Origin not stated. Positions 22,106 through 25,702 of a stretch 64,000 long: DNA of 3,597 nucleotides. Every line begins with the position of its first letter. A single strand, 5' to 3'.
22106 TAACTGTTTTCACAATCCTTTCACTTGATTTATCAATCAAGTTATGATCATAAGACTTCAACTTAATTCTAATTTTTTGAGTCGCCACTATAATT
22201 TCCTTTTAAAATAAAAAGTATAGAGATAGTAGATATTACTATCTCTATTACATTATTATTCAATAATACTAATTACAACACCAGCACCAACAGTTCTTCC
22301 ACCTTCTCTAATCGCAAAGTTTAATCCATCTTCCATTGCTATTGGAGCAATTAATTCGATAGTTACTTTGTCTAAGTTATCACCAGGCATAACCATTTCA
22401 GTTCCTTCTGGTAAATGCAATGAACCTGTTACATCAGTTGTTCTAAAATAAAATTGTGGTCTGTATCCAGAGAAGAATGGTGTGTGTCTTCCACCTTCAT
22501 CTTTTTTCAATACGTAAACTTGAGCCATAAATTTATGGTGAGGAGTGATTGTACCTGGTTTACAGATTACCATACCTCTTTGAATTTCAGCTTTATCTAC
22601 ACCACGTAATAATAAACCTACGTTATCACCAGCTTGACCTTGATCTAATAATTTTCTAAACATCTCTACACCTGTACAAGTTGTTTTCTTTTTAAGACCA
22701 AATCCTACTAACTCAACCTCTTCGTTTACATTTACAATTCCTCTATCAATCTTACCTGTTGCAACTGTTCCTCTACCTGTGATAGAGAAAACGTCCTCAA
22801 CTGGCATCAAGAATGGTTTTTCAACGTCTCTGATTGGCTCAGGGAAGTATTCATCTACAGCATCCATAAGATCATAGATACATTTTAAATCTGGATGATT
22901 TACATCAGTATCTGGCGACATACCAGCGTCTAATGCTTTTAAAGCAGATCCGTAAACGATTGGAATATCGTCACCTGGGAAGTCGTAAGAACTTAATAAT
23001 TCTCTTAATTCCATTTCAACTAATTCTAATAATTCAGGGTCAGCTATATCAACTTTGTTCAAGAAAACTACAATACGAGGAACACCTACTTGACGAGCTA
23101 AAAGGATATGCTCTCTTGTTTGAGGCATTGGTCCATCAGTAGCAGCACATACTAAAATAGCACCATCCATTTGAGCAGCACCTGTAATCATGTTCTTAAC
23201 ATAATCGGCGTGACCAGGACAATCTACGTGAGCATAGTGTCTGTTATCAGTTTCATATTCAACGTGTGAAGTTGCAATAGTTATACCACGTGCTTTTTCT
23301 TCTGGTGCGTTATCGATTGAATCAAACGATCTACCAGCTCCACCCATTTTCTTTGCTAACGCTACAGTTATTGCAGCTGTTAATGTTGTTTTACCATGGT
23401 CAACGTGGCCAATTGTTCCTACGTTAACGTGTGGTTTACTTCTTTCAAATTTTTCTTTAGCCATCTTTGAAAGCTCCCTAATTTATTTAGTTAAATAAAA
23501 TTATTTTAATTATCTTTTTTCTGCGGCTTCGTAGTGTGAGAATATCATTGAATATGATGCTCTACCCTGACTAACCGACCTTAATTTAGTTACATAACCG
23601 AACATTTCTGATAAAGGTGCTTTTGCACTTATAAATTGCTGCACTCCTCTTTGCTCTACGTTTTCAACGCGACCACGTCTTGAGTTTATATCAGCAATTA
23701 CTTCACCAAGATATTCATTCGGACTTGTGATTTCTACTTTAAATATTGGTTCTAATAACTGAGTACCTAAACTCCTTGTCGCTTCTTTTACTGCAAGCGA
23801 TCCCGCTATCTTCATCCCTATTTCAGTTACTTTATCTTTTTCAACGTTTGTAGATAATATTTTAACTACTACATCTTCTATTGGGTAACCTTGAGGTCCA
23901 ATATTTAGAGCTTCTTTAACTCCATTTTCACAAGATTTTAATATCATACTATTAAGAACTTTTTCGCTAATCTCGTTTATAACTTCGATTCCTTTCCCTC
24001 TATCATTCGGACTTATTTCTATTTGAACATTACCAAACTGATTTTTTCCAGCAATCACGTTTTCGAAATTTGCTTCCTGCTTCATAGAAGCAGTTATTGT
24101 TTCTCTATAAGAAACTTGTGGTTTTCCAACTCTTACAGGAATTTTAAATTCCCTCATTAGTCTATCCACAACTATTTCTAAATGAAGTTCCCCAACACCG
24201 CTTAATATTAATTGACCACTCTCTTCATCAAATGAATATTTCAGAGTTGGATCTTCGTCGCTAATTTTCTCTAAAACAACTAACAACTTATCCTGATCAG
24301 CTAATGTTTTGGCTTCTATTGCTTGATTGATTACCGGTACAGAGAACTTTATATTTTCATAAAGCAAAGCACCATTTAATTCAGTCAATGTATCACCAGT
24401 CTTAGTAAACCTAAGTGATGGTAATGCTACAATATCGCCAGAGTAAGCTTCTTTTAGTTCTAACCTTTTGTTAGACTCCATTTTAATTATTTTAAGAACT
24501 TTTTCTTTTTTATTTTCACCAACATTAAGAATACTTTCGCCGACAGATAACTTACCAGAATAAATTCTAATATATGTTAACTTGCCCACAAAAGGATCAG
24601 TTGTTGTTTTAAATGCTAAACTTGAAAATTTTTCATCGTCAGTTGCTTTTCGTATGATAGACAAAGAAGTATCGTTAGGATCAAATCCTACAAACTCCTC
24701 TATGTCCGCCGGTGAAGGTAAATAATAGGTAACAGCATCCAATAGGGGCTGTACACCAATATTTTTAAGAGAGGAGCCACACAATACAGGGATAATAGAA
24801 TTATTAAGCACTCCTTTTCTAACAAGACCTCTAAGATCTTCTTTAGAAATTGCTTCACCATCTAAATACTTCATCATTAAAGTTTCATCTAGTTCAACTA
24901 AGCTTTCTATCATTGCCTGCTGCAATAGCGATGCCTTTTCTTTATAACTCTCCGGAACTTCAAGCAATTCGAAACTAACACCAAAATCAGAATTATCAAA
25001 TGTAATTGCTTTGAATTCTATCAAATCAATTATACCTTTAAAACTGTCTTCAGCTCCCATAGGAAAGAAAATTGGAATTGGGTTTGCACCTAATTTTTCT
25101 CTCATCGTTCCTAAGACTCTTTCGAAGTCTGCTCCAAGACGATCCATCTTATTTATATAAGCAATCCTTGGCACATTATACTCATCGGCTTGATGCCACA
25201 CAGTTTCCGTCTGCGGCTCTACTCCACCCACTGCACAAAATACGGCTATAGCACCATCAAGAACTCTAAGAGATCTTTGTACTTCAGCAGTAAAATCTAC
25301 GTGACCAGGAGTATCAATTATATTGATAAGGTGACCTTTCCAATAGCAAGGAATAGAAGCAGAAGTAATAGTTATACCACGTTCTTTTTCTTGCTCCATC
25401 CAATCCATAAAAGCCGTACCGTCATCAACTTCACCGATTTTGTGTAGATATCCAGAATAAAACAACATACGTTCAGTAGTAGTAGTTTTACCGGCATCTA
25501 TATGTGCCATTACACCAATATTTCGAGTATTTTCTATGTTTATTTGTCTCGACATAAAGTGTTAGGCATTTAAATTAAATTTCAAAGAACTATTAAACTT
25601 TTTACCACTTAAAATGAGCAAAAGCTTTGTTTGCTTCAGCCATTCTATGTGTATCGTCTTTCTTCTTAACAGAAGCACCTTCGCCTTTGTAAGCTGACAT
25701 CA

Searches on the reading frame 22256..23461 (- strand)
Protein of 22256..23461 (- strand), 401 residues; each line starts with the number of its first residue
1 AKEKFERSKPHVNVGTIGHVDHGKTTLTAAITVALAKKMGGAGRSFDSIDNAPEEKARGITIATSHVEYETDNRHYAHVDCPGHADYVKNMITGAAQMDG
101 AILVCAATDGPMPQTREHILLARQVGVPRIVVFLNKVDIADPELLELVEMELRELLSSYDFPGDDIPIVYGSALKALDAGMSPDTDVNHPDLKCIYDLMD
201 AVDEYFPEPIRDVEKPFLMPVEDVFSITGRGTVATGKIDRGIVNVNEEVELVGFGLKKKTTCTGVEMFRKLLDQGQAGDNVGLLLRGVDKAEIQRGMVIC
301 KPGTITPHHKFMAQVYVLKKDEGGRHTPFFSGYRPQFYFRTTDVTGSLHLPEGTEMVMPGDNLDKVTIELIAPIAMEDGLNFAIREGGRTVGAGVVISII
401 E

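Call 74: search_protein_families(library=pfam, proteins=[window:22256-23461:-], max_evalue=0.001)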
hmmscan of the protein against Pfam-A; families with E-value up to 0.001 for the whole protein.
window:22256-23461:- (401 aa): 3 families
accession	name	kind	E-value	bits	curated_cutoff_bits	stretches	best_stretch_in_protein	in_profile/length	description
PF00009.33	GTP_EFTU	-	8.5e-63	211.8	26.5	1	9-207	1-187/188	Elongation factor Tu GTP binding domain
PF03143.23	GTP_EFTU_D3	-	1.6e-36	125.3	27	1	304-399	1-105/106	Elongation factor Tu C-terminal domain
PF03144.31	GTP_EFTU_D2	-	2.5e-17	63.5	30.3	1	231-300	1-73/73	Elongation factor Tu domain 2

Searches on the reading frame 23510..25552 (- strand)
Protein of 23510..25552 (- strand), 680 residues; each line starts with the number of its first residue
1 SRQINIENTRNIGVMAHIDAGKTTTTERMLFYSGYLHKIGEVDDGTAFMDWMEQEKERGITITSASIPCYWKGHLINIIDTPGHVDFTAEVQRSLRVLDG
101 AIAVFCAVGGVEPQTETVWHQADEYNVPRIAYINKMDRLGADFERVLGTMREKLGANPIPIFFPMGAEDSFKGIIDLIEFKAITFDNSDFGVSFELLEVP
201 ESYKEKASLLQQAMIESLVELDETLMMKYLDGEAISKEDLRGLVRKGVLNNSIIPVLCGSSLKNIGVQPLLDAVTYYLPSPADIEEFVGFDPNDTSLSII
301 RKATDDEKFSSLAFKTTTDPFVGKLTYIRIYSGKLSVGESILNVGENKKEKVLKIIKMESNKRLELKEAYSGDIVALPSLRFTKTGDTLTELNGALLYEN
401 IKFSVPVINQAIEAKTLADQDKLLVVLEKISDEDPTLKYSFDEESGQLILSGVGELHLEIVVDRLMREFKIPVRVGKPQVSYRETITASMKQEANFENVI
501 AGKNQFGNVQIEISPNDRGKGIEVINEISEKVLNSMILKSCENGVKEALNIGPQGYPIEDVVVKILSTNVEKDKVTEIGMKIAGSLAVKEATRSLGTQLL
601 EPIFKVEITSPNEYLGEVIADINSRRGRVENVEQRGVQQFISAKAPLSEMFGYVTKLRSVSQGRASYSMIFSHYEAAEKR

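Call 74: search_protein_families(library=pfam, proteins=[window:23510-25552:-], max_evalue=0.001)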
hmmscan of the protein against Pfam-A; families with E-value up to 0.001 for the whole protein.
window:23510-25552:- (680 aa): 7 families
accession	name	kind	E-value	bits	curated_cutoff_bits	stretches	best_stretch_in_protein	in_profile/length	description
PF00009.33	GTP_EFTU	-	1e-64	218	26.5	1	8-280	2-188/188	Elongation factor Tu GTP binding domain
PF14492.12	EFG_III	-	4.1e-27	94.5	27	1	403-477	1-75/75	Elongation Factor G, domain III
PF00679.30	EFG_C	-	7.4e-27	93.7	27.9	1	598-678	1-82/89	Elongation factor G C-terminus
PF03764.24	EFG_IV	-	2e-21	76.4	24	1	478-593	1-118/121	Elongation factor G, domain IV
PF22042.2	EF-G_D2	-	5.9e-16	58.8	27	1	308-391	1-83/84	Elongation factor G domain 2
PF03144.31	GTP_EFTU_D2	-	2.6e-12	47.4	30.3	1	323-390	1-73/73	Elongation factor Tu domain 2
PF16658.11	RF3_C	-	1.2e-06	28.8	40.1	1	408-500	11-103/132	Class II release factor RF3, C-terminal domain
